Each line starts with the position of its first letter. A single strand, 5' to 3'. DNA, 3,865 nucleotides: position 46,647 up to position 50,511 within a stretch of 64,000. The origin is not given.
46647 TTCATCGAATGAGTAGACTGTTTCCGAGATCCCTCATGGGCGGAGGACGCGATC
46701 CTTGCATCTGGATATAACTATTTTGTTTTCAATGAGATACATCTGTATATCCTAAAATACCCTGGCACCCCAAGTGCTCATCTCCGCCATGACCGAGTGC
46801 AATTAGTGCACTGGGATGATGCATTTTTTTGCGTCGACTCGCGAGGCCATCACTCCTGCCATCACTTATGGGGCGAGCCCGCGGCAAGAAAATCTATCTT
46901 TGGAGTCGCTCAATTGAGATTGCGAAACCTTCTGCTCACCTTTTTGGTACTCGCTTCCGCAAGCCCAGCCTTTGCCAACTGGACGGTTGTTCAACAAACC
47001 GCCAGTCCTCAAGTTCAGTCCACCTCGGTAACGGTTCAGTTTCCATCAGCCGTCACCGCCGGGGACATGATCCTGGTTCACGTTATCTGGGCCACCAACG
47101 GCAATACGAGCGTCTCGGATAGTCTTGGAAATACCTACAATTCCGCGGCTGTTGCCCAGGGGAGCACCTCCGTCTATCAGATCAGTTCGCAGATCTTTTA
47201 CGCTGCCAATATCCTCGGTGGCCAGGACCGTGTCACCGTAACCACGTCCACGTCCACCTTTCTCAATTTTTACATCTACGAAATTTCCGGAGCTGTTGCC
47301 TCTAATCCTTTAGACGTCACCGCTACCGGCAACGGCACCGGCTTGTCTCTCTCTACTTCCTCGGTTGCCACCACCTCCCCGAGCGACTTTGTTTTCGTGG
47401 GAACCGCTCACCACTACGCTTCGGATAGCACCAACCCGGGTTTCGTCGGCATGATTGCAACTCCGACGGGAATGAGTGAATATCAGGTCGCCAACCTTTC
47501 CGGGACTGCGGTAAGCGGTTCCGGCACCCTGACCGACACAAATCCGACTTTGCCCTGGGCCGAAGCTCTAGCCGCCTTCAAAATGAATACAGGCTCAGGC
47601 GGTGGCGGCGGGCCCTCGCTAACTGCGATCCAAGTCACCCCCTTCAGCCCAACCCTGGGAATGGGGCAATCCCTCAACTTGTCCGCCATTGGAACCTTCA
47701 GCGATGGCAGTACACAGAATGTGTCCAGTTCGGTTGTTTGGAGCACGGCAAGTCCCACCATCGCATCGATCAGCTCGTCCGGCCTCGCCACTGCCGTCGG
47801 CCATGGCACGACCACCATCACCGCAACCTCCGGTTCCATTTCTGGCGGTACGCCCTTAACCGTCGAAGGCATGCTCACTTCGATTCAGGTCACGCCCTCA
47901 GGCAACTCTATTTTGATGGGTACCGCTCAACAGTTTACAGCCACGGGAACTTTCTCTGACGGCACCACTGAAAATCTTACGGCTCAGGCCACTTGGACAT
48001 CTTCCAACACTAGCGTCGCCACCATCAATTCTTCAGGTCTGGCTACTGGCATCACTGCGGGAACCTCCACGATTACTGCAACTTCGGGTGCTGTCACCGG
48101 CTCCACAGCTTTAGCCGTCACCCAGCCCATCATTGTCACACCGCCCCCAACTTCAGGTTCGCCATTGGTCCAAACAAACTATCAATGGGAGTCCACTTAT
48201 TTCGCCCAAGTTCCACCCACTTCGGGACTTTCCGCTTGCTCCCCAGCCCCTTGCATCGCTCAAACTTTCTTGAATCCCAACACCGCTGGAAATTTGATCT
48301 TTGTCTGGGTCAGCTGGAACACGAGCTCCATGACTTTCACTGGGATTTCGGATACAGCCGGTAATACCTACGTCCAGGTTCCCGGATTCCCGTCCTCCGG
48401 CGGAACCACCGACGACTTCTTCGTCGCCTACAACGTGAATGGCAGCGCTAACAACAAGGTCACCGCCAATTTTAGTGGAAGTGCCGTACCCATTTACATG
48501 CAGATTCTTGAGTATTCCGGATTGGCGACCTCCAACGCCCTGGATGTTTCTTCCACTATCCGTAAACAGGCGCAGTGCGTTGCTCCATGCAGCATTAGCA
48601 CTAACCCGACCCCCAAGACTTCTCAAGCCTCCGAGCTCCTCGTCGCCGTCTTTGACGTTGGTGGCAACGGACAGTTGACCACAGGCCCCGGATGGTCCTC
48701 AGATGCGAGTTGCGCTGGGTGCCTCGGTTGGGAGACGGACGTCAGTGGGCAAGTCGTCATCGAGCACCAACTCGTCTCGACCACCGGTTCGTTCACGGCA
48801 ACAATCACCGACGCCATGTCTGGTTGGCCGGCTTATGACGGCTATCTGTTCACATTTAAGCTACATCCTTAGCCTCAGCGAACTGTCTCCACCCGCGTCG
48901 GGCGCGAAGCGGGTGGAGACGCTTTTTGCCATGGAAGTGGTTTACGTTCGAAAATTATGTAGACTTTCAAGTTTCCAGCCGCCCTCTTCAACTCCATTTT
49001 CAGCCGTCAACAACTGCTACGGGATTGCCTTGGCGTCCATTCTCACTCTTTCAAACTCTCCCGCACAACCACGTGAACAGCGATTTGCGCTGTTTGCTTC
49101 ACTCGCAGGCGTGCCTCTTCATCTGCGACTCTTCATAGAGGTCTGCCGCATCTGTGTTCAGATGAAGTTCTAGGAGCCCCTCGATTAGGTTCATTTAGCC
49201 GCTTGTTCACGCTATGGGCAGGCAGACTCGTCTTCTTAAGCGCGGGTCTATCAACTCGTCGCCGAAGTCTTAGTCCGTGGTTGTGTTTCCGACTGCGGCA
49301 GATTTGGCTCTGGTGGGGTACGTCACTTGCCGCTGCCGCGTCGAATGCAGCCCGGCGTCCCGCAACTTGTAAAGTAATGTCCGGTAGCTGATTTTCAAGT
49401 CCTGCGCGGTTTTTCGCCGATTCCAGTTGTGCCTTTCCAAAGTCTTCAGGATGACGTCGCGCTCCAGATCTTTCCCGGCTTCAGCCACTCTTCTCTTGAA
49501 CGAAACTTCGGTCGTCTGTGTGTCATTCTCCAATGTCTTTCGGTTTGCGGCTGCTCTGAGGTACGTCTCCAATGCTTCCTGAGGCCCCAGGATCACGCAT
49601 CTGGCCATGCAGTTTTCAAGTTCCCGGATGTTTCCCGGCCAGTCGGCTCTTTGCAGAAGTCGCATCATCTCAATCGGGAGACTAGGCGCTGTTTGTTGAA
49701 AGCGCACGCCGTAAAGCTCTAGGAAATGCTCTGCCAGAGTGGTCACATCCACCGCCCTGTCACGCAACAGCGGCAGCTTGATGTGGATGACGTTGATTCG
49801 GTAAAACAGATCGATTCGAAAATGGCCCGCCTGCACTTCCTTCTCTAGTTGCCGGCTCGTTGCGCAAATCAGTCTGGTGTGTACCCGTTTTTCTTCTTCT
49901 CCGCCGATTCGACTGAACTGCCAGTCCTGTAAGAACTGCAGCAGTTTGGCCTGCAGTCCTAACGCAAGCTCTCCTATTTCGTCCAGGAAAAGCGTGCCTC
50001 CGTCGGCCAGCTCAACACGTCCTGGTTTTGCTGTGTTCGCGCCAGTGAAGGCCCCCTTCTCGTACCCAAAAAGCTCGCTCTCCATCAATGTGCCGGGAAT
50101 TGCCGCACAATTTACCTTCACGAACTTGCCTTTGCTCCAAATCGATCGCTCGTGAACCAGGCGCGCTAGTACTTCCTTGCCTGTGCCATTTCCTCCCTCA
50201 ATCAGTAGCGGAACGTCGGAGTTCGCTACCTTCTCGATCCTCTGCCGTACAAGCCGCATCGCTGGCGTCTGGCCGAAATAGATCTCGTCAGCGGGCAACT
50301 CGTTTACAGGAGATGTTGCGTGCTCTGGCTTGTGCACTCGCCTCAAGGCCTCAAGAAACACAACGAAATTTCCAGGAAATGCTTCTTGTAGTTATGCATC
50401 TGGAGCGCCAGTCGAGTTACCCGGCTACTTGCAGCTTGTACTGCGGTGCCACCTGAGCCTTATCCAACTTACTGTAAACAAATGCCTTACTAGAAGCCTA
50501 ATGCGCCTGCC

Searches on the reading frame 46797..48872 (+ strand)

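Call 62: search_protein_families(library=pfam, proteins=[window:46797-48872:+], max_evalue=0.01)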
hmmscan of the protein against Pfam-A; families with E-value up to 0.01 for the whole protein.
window:46797-48872:+ (691 aa): 2 families
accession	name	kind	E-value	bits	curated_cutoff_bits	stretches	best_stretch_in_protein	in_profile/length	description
PF02368.24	Big_2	-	1.4e-22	79.9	22.8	2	361-440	3-78/79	Bacterial Ig-like domain (group 2)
PF22359.2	Big-like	-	0.0065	17.1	27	0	397-442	2-47/48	Bacterial Ig-like domain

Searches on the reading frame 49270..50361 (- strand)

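Call 62: search_protein_families(library=pfam, proteins=[window:49270-50361:-], max_evalue=0.01)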
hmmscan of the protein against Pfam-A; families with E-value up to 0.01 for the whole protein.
window:49270-50361:- (363 aa): 7 families
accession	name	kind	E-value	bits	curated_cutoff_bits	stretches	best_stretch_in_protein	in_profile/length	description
PF00158.32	Sigma54_activat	-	1.6e-65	220.4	20.2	1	30-194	3-167/168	Sigma-54 interaction domain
PF14532.12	Sigma54_activ_2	-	8.3e-20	71.9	25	1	29-199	1-138/138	Sigma-54 interaction domain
PF25601.1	AAA_lid_14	-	3.5e-17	62.5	27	1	200-266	1-67/87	AAA+ ATPase lid domain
PF02954.25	HTH_8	-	5e-11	42.6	22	1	298-334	4-40/42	Bacterial regulatory protein, Fis family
PF01078.27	Mg_chelatase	-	0.0001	22.2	20.3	1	107-144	93-130/207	Magnesium chelatase, subunit ChlI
PF13556.12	HTH_30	-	0.0031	17.7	27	1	305-335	5-35/59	PucR C-terminal helix-turn-helix domain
PF07724.20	AAA_2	-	0.0055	17.2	27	1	53-177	7-132/166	AAA domain (Cdc48 subfamily)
